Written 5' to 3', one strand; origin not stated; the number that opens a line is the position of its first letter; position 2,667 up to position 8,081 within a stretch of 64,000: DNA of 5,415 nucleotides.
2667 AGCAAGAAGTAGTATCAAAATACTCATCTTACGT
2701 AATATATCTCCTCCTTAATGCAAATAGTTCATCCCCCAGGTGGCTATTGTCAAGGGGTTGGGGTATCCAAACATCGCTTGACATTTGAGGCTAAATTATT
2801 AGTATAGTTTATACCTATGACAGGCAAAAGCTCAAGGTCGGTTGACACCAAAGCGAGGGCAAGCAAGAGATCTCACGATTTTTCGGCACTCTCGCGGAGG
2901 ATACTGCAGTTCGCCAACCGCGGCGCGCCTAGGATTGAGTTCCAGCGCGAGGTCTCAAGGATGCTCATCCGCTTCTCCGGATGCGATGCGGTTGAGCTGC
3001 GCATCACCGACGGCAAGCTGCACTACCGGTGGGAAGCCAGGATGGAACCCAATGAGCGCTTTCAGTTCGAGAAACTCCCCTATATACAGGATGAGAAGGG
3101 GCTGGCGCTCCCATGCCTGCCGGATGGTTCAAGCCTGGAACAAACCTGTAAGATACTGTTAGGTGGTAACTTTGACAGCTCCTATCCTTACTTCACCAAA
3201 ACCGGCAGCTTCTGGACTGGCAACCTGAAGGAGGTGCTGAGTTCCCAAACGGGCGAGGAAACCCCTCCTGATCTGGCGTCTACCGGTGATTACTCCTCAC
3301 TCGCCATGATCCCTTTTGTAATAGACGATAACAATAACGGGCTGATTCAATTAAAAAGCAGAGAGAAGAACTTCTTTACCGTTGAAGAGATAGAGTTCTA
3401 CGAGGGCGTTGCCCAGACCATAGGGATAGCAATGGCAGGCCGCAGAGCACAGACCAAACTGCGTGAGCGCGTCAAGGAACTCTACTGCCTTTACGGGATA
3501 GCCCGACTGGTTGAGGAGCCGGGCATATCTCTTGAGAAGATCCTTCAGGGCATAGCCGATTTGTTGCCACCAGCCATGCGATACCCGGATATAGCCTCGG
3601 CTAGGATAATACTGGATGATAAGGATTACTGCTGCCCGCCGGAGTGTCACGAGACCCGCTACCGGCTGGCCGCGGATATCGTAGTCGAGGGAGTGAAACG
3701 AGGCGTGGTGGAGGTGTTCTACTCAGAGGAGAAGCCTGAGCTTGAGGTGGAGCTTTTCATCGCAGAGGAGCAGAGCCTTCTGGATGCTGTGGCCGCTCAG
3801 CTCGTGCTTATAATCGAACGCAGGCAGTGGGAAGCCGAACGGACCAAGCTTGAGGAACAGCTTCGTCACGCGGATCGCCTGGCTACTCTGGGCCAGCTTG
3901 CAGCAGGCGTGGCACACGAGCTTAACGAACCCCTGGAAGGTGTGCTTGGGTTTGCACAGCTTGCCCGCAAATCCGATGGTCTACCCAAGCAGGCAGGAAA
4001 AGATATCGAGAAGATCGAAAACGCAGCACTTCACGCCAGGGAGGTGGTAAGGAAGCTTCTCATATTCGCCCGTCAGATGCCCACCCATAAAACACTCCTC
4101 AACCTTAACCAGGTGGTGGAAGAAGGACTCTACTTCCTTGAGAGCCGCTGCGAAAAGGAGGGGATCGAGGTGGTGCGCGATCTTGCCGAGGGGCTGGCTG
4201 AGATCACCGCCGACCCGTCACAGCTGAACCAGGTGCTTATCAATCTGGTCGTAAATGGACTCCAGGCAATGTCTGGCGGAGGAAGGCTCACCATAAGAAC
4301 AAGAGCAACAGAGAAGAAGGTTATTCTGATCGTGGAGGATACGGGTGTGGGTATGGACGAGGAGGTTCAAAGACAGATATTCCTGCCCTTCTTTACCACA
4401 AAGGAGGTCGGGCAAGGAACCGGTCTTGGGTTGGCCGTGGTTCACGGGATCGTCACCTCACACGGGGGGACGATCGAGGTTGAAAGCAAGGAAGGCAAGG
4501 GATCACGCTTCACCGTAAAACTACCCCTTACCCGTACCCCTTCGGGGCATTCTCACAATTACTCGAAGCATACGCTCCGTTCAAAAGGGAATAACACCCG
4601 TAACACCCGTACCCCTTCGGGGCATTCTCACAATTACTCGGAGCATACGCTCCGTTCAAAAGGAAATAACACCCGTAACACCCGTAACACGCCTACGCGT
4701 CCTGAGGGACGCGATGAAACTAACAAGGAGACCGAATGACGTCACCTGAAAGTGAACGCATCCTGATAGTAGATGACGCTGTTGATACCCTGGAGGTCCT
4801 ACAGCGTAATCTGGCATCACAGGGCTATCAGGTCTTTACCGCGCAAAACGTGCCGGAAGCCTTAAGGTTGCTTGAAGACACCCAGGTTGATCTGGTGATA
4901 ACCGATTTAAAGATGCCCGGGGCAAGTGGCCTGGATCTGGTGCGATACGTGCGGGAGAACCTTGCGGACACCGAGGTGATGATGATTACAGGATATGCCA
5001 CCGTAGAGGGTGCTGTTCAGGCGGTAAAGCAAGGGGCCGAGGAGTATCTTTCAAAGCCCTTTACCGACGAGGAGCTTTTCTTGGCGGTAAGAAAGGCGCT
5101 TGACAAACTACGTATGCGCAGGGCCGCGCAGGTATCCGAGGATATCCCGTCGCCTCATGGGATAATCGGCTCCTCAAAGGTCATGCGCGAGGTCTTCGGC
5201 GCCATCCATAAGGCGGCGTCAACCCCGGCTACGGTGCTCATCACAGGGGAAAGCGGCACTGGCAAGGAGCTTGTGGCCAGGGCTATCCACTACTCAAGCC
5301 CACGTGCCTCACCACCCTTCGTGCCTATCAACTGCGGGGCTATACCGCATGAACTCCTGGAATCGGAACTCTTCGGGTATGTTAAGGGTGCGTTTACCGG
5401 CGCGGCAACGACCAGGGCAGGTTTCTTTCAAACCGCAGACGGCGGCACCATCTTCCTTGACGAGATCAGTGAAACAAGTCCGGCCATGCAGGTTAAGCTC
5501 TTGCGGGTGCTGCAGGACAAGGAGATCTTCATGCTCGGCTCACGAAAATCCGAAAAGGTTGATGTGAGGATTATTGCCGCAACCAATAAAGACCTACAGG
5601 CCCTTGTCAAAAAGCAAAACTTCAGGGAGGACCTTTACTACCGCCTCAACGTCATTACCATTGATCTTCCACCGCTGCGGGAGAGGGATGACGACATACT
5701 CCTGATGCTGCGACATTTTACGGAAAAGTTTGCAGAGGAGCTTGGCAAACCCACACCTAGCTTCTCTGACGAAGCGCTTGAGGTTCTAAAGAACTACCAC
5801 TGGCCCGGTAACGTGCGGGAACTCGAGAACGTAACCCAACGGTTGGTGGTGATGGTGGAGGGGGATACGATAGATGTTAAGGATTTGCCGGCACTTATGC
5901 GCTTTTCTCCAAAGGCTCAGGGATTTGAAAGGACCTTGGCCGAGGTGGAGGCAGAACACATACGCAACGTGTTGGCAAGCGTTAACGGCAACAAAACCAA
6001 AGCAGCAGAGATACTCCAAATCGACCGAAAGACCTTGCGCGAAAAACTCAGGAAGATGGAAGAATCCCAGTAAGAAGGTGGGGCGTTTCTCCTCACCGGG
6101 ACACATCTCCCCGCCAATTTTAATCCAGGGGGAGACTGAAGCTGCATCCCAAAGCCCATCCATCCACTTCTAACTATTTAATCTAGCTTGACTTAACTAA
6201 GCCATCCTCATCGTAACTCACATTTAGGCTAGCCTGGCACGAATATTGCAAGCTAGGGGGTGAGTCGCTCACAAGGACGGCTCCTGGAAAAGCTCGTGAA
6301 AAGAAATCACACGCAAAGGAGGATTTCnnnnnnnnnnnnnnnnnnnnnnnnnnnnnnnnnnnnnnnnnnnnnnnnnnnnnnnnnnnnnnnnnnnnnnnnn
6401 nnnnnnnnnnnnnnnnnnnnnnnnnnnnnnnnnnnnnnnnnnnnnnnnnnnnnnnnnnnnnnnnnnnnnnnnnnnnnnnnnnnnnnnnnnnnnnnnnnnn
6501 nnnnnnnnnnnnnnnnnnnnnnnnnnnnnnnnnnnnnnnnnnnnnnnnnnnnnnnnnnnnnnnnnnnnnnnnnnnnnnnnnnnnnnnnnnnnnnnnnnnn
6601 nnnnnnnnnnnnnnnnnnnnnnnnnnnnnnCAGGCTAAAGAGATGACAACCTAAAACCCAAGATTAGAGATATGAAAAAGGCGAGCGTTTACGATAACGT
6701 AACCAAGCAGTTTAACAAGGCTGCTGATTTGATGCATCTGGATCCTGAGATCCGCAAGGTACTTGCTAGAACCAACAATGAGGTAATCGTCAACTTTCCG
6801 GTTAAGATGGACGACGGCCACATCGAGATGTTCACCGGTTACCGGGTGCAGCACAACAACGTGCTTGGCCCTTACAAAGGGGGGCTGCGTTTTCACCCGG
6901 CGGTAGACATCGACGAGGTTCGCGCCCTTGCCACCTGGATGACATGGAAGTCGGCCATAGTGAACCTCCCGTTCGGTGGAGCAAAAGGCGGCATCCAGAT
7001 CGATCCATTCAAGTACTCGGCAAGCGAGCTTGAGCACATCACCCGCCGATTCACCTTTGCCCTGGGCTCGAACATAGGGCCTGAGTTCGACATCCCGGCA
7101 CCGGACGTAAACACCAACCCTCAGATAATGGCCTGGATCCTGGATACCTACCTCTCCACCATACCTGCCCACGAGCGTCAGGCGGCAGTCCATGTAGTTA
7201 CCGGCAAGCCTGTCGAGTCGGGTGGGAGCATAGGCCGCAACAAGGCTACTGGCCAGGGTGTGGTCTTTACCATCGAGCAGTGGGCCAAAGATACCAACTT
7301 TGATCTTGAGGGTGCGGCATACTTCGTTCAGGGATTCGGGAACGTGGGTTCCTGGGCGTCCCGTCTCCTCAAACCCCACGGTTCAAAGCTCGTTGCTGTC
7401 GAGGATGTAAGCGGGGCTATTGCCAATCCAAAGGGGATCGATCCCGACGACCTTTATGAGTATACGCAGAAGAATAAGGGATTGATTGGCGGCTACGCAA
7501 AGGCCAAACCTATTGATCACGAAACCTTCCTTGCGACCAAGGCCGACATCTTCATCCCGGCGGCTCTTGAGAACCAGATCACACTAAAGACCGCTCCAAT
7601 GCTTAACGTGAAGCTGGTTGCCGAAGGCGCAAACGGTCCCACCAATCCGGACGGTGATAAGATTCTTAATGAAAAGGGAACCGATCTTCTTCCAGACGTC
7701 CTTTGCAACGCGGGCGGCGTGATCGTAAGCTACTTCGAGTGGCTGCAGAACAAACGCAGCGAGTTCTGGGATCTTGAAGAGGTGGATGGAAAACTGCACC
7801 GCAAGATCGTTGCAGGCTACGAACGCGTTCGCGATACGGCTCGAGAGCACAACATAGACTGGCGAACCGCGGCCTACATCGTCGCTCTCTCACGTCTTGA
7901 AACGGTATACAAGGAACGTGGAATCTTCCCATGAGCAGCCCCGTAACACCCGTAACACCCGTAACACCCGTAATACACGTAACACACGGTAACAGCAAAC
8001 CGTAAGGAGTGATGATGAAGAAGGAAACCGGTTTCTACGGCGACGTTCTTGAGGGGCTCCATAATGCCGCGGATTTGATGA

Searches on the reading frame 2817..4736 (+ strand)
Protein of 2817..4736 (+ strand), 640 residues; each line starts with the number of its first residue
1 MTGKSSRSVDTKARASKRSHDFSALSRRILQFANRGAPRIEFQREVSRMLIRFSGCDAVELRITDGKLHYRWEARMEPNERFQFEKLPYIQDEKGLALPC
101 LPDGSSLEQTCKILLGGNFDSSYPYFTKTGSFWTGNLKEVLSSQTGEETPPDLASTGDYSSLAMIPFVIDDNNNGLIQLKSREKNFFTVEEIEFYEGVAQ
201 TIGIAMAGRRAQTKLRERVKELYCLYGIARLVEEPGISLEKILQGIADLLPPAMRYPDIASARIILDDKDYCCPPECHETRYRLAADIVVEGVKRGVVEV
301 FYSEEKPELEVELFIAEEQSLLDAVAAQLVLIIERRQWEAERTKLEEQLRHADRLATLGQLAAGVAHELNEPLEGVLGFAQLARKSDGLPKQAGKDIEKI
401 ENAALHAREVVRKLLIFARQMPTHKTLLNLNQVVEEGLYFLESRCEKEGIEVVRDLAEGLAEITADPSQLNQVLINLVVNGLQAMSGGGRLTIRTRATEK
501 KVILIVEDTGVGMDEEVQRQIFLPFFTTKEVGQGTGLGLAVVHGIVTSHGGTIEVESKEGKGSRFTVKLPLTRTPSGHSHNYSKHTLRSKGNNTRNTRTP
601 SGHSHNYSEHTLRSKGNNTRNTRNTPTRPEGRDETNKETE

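Call 43: search_protein_families(library=ncbifam, proteins=[window:2817-4736:+], max_evalue=0.1)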
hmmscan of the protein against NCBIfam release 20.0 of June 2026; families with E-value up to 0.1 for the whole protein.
window:2817-4736:+ (640 aa): 88 families (the best 25 are shown)
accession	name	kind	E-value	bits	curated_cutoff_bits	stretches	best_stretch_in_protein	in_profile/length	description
NF008468.0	PRK11360.1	equivalog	2.2e-66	224.5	646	1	339-573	377-610/616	two-component system sensor histidine kinase AtoS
NF010411.0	PRK13837.1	equivalog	5.7e-61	206.5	647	1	316-591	408-697/828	two-component system VirA-like sensor kinase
NF007688.0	PRK10364.1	equivalog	7.3e-57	193.1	479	1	321-572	204-452/460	two-component system sensor histidine kinase ZraS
NF046020.1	HisKinCckABruc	equivalog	6.9e-50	169.8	1000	1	340-580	462-716/868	cell cycle histidine kinase CckA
NF038348.1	T2SS_HK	subfamily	1.3e-47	162.5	450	2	399-571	403-573/574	histidine kinase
NF052574.1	HisKinEspCMyxo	equivalog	8.7e-46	156.4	1200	1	336-586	396-652/785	serine histidine kinase EspC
NF046026.1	HisKinCckACaul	equivalog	2.3e-43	148.3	1000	1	296-579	251-540/678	cell cycle histidine kinase CckA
NF010076.0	PRK13557.1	subfamily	7.1e-41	140.2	631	1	341-593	146-416/540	histidine kinase famiy protein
NF053867.1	SprKinKinDBac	equivalog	5.1e-40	137.4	775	1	340-572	268-498/500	sporulation kinase KinD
NF052573.1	HisKinEspAMyxo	equivalog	6.5e-40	136.9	1400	1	329-572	356-612/755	serine histidine kinase EspA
NF047466.1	hybrid_RR_LvrB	exception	3.5e-37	128.5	500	1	335-571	129-376/377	hybrid histidine kinase/response regulator LvrB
TIGR02956.1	TMAO_torS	equivalog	6.4e-37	127.1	676.5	1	362-576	468-687/967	TMAO reductase system sensor histidine kinase/response regulator TorS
NF047497.1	HK_LIC_12097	equivalog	1.9e-36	125.6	500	1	302-571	101-366/367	LIC_12097 family sensor histidine kinase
NF046044.1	PnpS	equivalog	5.9e-36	124.3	400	1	289-570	105-390/390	two-component system histidine kinase PnpS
NF041777.1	sens_FixL_Rhizob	equivalog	1.6e-34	119.4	850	1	332-573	236-483/485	sensor protein FixL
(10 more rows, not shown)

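Call 44: search_protein_families(library=pfam, proteins=[window:2817-4736:+], max_evalue=5)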
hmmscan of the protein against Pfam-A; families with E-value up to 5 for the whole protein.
window:2817-4736:+ (640 aa): 9 families
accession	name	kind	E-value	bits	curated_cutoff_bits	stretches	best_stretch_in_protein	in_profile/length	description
PF02518.31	HATPase_c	-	7.6e-28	97.6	26.4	1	466-572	2-110/111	Histidine kinase-, DNA gyrase B-, and HSP90-like ATPase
PF00512.31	HisKA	-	1.2e-10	41.7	26.9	1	358-419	2-62/66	His Kinase A (phospho-acceptor) domain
PF13185.12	GAF_2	-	3.8e-05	24.4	28.6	1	154-206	83-135/136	GAF domain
PF13492.12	GAF_3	-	8.1e-05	23.5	27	1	139-206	65-127/129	GAF domain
PF14501.12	HATPase_c_5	-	0.00013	22.2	22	1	470-560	6-93/102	GHKL domain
PF13589.12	HATPase_c_3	-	0.012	16.1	25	1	470-520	3-52/137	Histidine kinase-, DNA gyrase B-, and HSP90-like ATPase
PF01991.23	vATP-synt_E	-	0.043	13.7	24.2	1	451-504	76-128/199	ATP synthase (E/31 kDa) subunit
PF01590.32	GAF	-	0.063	14.2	22.4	1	151-206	79-133/133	GAF domain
PF10081.15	Abhydrolase_9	-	1.1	8.6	26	0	597-613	253-269/288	Alpha/beta-hydrolase family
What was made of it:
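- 2817..4739 (+): Sensor histidine kinase (GAF + HisKA + HATPase_c), first gene of the conserved module. Its 3' end carries a 75-bp tandem duplication. Pfam and NCBIfam matches in calls 43 and 44.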

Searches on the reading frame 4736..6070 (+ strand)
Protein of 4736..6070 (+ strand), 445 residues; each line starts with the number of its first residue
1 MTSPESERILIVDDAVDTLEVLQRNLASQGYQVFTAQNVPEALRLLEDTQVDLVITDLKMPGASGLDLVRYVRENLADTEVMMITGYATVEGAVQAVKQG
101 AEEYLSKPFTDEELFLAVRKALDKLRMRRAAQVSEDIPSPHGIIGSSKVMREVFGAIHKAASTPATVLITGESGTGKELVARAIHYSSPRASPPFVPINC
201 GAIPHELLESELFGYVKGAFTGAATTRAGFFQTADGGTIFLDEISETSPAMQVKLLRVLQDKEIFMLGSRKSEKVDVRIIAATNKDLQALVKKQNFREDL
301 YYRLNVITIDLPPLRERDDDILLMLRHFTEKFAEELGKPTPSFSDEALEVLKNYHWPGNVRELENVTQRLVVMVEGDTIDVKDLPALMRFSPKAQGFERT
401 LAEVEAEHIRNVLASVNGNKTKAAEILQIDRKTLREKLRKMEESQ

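Call 43: search_protein_families(library=ncbifam, proteins=[window:4736-6070:+], max_evalue=0.1)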
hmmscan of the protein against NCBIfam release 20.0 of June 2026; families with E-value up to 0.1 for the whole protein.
window:4736-6070:+ (445 aa): 131 families (the best 25 are shown)
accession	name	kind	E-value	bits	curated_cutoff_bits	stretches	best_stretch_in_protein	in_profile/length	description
TIGR01818.1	ntrC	equivalog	2.4e-132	442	558.6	2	9-391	1-384/463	nitrogen regulation protein NR(I)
NF008469.0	PRK11361.1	equivalog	1.9e-130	435.7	714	1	7-440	5-453/461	acetoacetate metabolism transcriptional regulator AtoC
TIGR02915.1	PEP_resp_reg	equivalog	9e-119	397.2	502.6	1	9-441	1-442/445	PEP-CTERM-box response regulator transcription factor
NF007689.0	PRK10365.1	equivalog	4e-115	385.1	760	1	8-439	7-440/441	sigma-54-dependent response regulator transcription factor ZraR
NF041552.1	TF_PrdR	equivalog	1.1e-114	383.9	795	1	120-440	246-575/577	sigma-54 dependent transcriptional regulator PrdR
NF041946.1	LuxO_transreg_Vib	equivalog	4.8e-111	371.8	800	1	12-388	2-380/463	quorum-sensing sigma-54 dependent transcriptional regulator LuxO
NF049963.1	RespRegFlgRCampy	domain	1.1e-107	360.6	750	1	9-441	3-427/429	fla regulon two-component system response regulator FlgR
TIGR01817.1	nifA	equivalog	1.3e-106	357.5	528.85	1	122-386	177-440/534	nif-specific transcriptional activator NifA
NF011695.0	PRK15115.1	equivalog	5.6e-106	355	763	1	2-434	2-429/445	two-component system response regulator GlrR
NF008176.1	PRK10923.1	equivalog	2.4e-105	352.8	620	1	8-390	5-387/469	nitrogen regulation protein NR(I)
NF050807.1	TransRegFlbDCaul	equivalog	5.1e-102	342.1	750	2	8-383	2-360/454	sigma-54-dependent transcriptional regulator FlbD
NF051870.1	NAssimRespRegNtrX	equivalog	6.7e-101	338.4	600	1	8-440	3-449/452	nitrogen assimilation response regulator NtrX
NF038308.1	RNA_repair_RtcR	equivalog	4.3e-96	322.9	650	1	15-442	40-484/530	RNA repair transcriptional activator RtcR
NF003451.0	PRK05022.1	equivalog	1.6e-95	320.8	476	1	129-441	178-508/512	nitric oxide reductase transcriptional regulator NorR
TIGR02329.1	propionate_PrpR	equivalog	3.7e-87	293.1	499.2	1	140-439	211-525/526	propionate catabolism operon regulatory protein PrpR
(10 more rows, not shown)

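Call 44: search_protein_families(library=pfam, proteins=[window:4736-6070:+], max_evalue=5)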
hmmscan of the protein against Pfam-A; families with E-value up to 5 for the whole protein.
window:4736-6070:+ (445 aa): 17 families
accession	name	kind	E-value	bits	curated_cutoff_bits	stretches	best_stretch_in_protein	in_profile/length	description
PF00158.32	Sigma54_activat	-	4.6e-72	241.6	20.2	1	143-309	1-167/168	Sigma-54 interaction domain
PF00072.30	Response_reg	-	3e-28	98.6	30.2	1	9-118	1-110/111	Response regulator receiver domain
PF25601.1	AAA_lid_14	-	2e-27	95.2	27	1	315-393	1-79/87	AAA+ ATPase lid domain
PF14532.12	Sigma54_activ_2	-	5.5e-25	88.7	25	1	144-314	1-138/138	Sigma-54 interaction domain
PF02954.25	HTH_8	-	9.1e-14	51.4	22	1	400-440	1-41/42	Bacterial regulatory protein, Fis family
PF07728.20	AAA_5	-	1.1e-08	35.6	22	1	167-286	2-124/139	AAA domain (dynein-related subfamily)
PF00004.35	AAA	-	9.2e-05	23.3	21.2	1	167-287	1-111/131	ATPase family associated with various cellular activities (AAA)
PF01078.27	Mg_chelatase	-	0.00027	20.8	20.3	2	222-284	93-157/207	Magnesium chelatase, subunit ChlI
PF13191.12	AAA_16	-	0.00067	20.6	32.6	1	145-231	4-94/167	AAA ATPase domain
PF13556.12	HTH_30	-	0.0015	18.8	27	1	415-443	10-38/59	PucR C-terminal helix-turn-helix domain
PF13245.12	AAA_19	-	0.0041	17.7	25.1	1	234-268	89-124/134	AAA domain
PF00493.29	MCM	-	0.0079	15.8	23.3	1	165-285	58-173/224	MCM P-loop domain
PF20720.3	nSTAND3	-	0.017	15.3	27.2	1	152-186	5-39/155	Novel STAND NTPase 3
PF20030.5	bpMoxR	-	0.036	13.6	27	1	237-285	99-146/205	MoxR domain in the MoxR-vWA-beta-propeller ternary systems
PF13401.12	AAA_22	-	0.054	14.3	27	1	164-200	5-41/130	AAA domain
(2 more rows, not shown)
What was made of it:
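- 4736..6073 (+): NtrC/AtoC-type sigma-54-dependent response regulator (Response_reg + Sigma54_activat + HTH_8, with the GAFTGA motif). Calls 43 and 44.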

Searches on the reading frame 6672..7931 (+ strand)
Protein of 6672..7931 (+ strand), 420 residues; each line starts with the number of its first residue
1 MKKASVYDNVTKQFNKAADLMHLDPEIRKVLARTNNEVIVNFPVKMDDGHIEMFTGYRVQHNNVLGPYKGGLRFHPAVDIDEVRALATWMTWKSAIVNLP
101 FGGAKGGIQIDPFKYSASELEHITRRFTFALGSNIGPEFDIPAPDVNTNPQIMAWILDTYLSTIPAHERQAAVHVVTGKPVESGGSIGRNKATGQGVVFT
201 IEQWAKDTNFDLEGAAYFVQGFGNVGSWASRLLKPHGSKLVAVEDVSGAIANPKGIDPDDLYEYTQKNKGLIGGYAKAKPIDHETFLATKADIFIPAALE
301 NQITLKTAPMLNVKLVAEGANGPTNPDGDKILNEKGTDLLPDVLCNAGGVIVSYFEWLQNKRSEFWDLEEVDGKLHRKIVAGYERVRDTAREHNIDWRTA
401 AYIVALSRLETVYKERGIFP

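Call 4: search_protein_families(library=pfam, proteins=[window:6672-7931:+])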
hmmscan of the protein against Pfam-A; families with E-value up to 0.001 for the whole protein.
window:6672-7931:+ (420 aa): 2 families
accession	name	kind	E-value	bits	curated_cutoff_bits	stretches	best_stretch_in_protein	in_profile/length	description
PF00208.27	ELFV_dehydrog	-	1.9e-70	237.7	23.4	1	184-417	1-241/241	Glutamate/Leucine/Phenylalanine/Valine dehydrogenase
PF02812.23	ELFV_dehydrog_N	-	9.4e-56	187.5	25.3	1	36-160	3-127/129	Glu/Leu/Phe/Val dehydrogenase, dimerisation domain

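Call 43: search_protein_families(library=ncbifam, proteins=[window:6672-7931:+], max_evalue=0.1)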
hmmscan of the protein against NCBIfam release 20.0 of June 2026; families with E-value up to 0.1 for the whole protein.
window:6672-7931:+ (420 aa): 8 families
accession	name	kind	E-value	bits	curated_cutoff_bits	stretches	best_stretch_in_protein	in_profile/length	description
NF040817.1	GdhA_Arch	equivalog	5.3e-141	470.6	750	1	1-419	1-417/419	glutamate dehydrogenase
NF041398.1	GluDhGdhB_Halo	equivalog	7.8e-132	440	620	1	5-420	2-410/410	glutamate dehydrogenase GdhB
NF006929.0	PRK09414.1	equivalog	5.4e-75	253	536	1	27-418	50-444/445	NADP-specific glutamate dehydrogenase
NF010634.0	PRK14031.1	equivalog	5.6e-57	193.2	822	1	39-379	56-402/444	NADP-specific glutamate dehydrogenase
NF010633.0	PRK14030.1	subfamily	4.1e-56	190.9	743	1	30-410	46-436/445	glutamate dehydrogenase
NF035922.1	Trp_DH_ScyB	equivalog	2.1e-17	63.2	600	1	61-368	31-306/346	tryptophan dehydrogenase ScyB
NF047886.1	AmOxnSyBioU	equivalog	0.012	14.7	600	1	219-273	3-57/323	(S)-8-amino-7-oxononanoate synthase BioU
NF004912.0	PRK06270.1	equivalog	0.089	12.2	373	0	238-302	37-102/343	homoserine dehydrogenase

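Call 45: search_solved_structures(query=window:6672-7931:+, max_evalue=1e-60)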
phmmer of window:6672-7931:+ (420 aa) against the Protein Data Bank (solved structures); distinct sequences matched with E-value up to 1e-60: 39.
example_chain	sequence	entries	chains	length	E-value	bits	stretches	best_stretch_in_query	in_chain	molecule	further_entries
1b26_A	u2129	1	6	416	1.3e-128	432.4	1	3-420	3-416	GLUTAMATE DEHYDROGENASE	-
1b3b_A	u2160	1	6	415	1.6e-127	428.9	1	4-420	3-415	PROTEIN (GLUTAMATE DEHYDROGENASE)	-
2tmg_A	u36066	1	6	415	5.8e-127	427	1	4-420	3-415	PROTEIN (GLUTAMATE DEHYDROGENASE)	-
3aoe_A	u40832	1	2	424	1.1e-116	393.1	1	11-420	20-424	Glutamate dehydrogenase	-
3aog_A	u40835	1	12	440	1.3e-116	392.9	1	11-420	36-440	Glutamate dehydrogenase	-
4xgi_A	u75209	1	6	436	1.6e-114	386.1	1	28-420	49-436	Glutamate dehydrogenase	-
1euz_A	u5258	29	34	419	1.7e-114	385.9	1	7-417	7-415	GLUTAMATE DEHYDROGENASE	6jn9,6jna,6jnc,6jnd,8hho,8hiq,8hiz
8zmu_A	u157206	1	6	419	3.6e-113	381.6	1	7-417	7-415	Glutamate dehydrogenase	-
8znb_A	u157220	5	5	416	5e-113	381.1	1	8-417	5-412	Glutamate dehydrogenase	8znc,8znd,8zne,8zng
1gtm_A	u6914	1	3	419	5.2e-111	374.5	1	4-417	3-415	GLUTAMATE DEHYDROGENASE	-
1bvu_A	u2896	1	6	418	8.6e-111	373.7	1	8-417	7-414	PROTEIN (GLUTAMATE DEHYDROGENASE)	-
6yeh_A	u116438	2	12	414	4.3e-110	371.4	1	11-410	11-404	Glutamate dehydrogenase 1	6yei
8ysw_A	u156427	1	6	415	5.8e-105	354.5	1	17-416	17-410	Glutamate dehydrogenase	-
8i83_A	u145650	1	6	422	6.1e-105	354.5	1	17-416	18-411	Glutamate dehydrogenase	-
8s38_A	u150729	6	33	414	6.9e-104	351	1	11-411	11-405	Glutamate dehydrogenase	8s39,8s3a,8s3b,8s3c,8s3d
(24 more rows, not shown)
